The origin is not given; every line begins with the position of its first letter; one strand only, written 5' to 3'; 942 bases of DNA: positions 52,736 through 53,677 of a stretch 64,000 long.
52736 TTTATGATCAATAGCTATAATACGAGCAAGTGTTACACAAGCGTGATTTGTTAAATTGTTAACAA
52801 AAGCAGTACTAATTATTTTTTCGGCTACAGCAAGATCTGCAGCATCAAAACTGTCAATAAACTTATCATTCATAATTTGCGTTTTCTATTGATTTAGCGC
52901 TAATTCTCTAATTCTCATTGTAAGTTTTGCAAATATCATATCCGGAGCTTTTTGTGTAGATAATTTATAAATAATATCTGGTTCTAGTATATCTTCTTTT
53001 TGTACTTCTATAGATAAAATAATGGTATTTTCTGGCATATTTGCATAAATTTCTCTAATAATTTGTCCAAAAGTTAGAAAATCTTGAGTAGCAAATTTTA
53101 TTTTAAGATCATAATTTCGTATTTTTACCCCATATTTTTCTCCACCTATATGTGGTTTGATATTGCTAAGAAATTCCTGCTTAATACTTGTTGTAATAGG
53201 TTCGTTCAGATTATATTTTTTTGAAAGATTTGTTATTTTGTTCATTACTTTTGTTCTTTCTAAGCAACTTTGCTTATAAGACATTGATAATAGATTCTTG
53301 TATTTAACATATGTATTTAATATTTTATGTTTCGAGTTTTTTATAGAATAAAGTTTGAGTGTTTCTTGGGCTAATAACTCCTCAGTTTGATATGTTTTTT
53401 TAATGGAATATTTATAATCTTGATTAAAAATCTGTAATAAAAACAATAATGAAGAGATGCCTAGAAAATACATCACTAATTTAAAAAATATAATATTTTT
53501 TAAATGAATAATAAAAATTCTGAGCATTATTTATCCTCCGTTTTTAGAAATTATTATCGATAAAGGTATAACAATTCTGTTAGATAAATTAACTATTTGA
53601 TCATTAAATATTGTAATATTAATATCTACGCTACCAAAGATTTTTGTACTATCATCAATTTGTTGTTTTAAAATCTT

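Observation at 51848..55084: Orphan three-gene membrane operon with PilM-N / PilO (or GspL / GspM)-like architecture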

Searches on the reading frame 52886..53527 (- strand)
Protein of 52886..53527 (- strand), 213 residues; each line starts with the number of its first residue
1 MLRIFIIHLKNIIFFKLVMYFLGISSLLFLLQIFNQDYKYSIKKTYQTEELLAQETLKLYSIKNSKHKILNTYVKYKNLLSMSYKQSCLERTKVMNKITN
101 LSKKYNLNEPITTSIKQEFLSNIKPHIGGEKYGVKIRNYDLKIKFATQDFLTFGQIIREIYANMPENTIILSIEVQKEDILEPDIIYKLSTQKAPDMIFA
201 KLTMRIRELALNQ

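Call 3: search_protein_families(library=pfam, proteins=[window:52886-53527:-], max_evalue=1)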
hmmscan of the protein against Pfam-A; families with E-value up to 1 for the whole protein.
window:52886-53527:- (213 aa): 1 family
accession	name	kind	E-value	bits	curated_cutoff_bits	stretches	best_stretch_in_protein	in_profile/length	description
PF17460.7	RP854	-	1.4e-49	169.2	25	1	1-210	1-210/212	Uncharacterized protein RP854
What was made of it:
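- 52886..53527 (-): 213-aa gene of the RP854 family (PF17460). PilO/GspM-like bitopic protein with an N-terminal TM, a long coiled helix and a C-terminal β-β-α-β-β domain. Pfam 169 bits (call 3).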

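Call 4: search_protein_families(library=ncbifam, proteins=[window:52886-53527:-], max_evalue=1)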
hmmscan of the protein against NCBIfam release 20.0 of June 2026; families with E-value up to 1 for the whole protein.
window:52886-53527:- (213 aa): 0 families

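Call 6: find_homologous_proteins(query=window:52886-53527:-, max_evalue=0.001)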
Query window:52886-53527:- (213 aa): 27 proteins with E <= 0.001 among 216 candidates.
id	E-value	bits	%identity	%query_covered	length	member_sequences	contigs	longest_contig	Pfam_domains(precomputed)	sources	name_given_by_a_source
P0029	8.1e-129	445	100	100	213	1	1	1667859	PF17460.8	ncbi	ncbi:MAG: hypothetical protein RCG15_08690 [Candidatus Rickettsia vulgarisii]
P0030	6.9e-108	377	86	99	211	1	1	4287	PF17460.8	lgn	-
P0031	2.7e-107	375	84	100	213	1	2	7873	PF17460.8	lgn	-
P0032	1.8e-105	369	84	99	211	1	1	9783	PF17460.8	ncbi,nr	ncbi:MAG: hypothetical protein LN588_03500 [Rickettsia endosymbiont of Bryobia graminum]|nr:hypothet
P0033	2.1e-98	346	78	100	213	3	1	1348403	PF17460.8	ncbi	-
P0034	1.6e-90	320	72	100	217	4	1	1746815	PF17460.8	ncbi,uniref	ncbi:hypothetical protein [Candidatus Tisiphia endosymbiont of Nemotelus uliginosus]|uniref:hypothet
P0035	2.4e-79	284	64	100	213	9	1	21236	PF17460.8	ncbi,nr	ncbi:MAG: hypothetical protein LN568_02700 [Rickettsia endosymbiont of Pseudomimeciton antennatum]|n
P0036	1.1e-76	275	63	100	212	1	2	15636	PF17460.8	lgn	-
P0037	1.3e-76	275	62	100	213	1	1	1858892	PF17460.8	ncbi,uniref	ncbi:hypothetical protein [Candidatus Tisiphia endosymbiont of Thecophora atra]|uniref:hypothetical 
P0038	1.7e-76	275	62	100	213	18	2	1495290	PF17460.8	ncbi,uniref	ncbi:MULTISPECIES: hypothetical protein [unclassified Candidatus Tisiphia]|uniref:hypothetical prote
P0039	3.4e-76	274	62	100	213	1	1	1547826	PF17460.8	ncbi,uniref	ncbi:hypothetical protein [Candidatus Tisiphia endosymbiont of Psammoecus bipunctatus]|uniref:hypoth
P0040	4.3e-76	273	62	100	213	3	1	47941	PF17460.8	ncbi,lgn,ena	-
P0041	4.7e-76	273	62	100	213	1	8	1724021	PF17460.8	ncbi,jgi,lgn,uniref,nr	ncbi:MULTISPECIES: hypothetical protein [unclassified Candidatus Tisiphia]|jgi:hypothetical protein|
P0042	5.2e-76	273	62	100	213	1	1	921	PF17460.8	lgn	-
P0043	1.9e-75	271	62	100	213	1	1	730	PF17460.8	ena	-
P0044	2.1e-75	271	61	100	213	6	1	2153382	PF17460.8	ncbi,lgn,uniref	ncbi:hypothetical protein [Candidatus Tisiphia endosymbiont of Dioctria rufipes]|uniref:hypothetical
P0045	6.6e-75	269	62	100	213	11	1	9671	PF17460.8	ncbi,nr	ncbi:MAG: hypothetical protein LN561_01485 [Rickettsia endosymbiont of Labidopullus appendiculatus]|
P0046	2.1e-74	268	63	100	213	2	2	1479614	PF17460.8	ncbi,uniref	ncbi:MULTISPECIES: hypothetical protein [unclassified Candidatus Tisiphia]|uniref:hypothetical prote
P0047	8.6e-63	230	55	99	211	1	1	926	PF17460.8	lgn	-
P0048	2.0e-61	225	53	99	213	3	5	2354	PF17460.8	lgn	-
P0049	4.2e-59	218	53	100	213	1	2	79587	PF17460.8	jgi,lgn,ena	-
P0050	3.0e-56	208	50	99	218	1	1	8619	PF17460.8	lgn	-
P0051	7.8e-55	204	49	100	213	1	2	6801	PF17460.8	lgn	-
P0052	1.1e-54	203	54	86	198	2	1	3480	PF17460.8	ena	-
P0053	7.1e-54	201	49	100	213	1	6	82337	PF17460.8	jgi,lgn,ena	-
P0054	3.3e-50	189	50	99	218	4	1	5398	PF17460.8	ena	-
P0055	1.4e-45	174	46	98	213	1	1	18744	PF17460.8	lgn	-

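Call 11: search_solved_structures(query=A2, max_evalue=10, show_alignments=2)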
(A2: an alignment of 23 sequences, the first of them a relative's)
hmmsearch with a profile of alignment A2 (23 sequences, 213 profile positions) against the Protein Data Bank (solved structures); distinct sequences matched with E-value up to 10: 0.

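Call 34: predict_structure(alignment_id=A2)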
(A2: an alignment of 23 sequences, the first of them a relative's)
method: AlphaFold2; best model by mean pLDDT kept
length: 213 residues; sequences in the alignment: 23
mean_pLDDT: 69.5   pTM: 0.44
mean pLDDT of the five models: 69.5, 69.0, 66.7, 66.3, 61.6
residues with pLDDT >= 90: 1; 70-90: 120; 50-70: 65; < 50: 27
segments of 3 or more residues with pLDDT < 50: 75-86, 181-194
pLDDT, mean of each block of 10 residues (from residue 1): 79 86 88 82 72 63 54 49 53 84 82 76 54 66 80 86 78 68 39 55 70 57
secondary structure, 60 per line:
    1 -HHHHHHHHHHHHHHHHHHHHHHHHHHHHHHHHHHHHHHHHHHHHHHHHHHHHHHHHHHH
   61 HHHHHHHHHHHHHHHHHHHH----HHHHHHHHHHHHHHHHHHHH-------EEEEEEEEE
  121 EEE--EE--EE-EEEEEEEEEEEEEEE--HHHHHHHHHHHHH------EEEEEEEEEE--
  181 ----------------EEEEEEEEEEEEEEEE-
elements in order: H2-80 H85-104 E112-123 E133-147 H150-162 E169-178 E197-212
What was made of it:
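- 52886..53527 (-): AF2 model (call 34).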

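Call 38: fold_search(model_id=the predicted structure, library=pdb)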
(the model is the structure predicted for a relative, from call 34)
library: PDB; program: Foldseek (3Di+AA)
matches with E <= 10: 801; with E <= 0.001: 1
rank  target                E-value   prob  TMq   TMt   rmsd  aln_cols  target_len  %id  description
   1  3jc8_Oa               3.1e-04  1.00  0.29  0.32  18.6       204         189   13  Architectural model of the type IVa pilus machine in a piliated state (released 2016-03-16)
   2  8kef_a                1.0e-03  0.98  0.25  0.23   7.1       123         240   15  Cyanophage A-1(L) neck/gp7-terminator (released 2024-04-17)
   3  9cc7_F                1.1e-03  0.99  0.31  0.31   7.1       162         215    7  Bacteriophage PhiTE extended connector complex (released 2025-04-16)
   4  8gtf_k                1.7e-03  0.99  0.26  0.35   5.5       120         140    8  Cryo-EM model of the marine siphophage vB_DshS-R4C stopper-terminator complex (released 2023-07-12)
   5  8fvh_M                6.0e-03  0.66  0.23  0.25   8.8       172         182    8  Pseudomonas phage E217 neck (portal, head-to-tail connector, collar and gateway proteins) (released 2023-07-26)
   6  9mkb_AB               7.2e-03  0.98  0.25  0.20   7.9       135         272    8  Structure of the bacteriophage T4 portal-neck-tail complex (released 2025-12-24)
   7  8jan_A                7.7e-03  0.66  0.22  0.19   8.1       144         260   10  In situ structures of the ultra-long extended tail of Myoviridae phage P1 (released 2023-06-21)
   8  2gjv_A                8.8e-03  0.98  0.31  0.43   5.4       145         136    8  Crystal Structure of a Protein of Unknown Function from Salmonella typhimurium (released 2006-04-11)
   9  9m6x_M                8.8e-03  0.84  0.23  0.33   8.4       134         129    9  Cryo-EM structure of bacteriophage NF5 neck (released 2025-12-17)
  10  9oab_Fa               1.1e-02  0.97  0.26  0.33   6.0       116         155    9  C3 reconstruction of the thermophilic bacteriophage P74-26 Neck (released 2026-01-28)
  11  3fzb_C                1.1e-02  0.85  0.25  0.34   6.6       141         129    6  Crystal structure of the tail terminator protein from phage lambda (gpU-WT) (released 2009-05-26)
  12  9m6x_P                1.1e-02  0.77  0.22  0.31   8.5       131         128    9  Cryo-EM structure of bacteriophage NF5 neck (released 2025-12-17)
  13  2rjz_A                1.1e-02  0.97  0.31  0.45   8.7       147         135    9  Crystal structure of the type 4 fimbrial biogenesis protein PilO from Pseudomonas aeruginosa (released 2007-11-06)
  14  9ilv_A                1.2e-02  0.98  0.27  0.35   6.4       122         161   11  Structure of the bacteriophage T5 connector complex (released 2024-09-04)
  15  9mt4_F                1.2e-02  0.75  0.24  0.26   7.1       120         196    8  Connector structure of phage JohannRWettstein (Bas63) (released 2025-11-19)
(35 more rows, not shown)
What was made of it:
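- On PilO / GspM: However, TM is about 0.3, the model pLDDT is 69.5, and many generic α/β folds score similarly (call 38).
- PilO is the best match of the 213-aa model (call 38). Its PilO match is weak (TM about 0.3) and sits among generic α/β phage tail-terminator folds (call 38).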

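Call 97: search_protein_families(library=padloc, proteins=[window:52886-53527:-], max_evalue=0.01)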
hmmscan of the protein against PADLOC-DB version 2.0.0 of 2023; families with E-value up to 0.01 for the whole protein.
window:52886-53527:- (213 aa): 1 family
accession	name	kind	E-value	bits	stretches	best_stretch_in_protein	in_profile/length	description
PDLC04058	PD-T4-6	-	9.9e-05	19.6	1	30-177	253-402/460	-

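Call 98: search_protein_families(library=phrogs, proteins=[window:52886-53527:-], max_evalue=0.01)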
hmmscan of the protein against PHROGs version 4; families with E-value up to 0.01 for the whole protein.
window:52886-53527:- (213 aa): 0 families
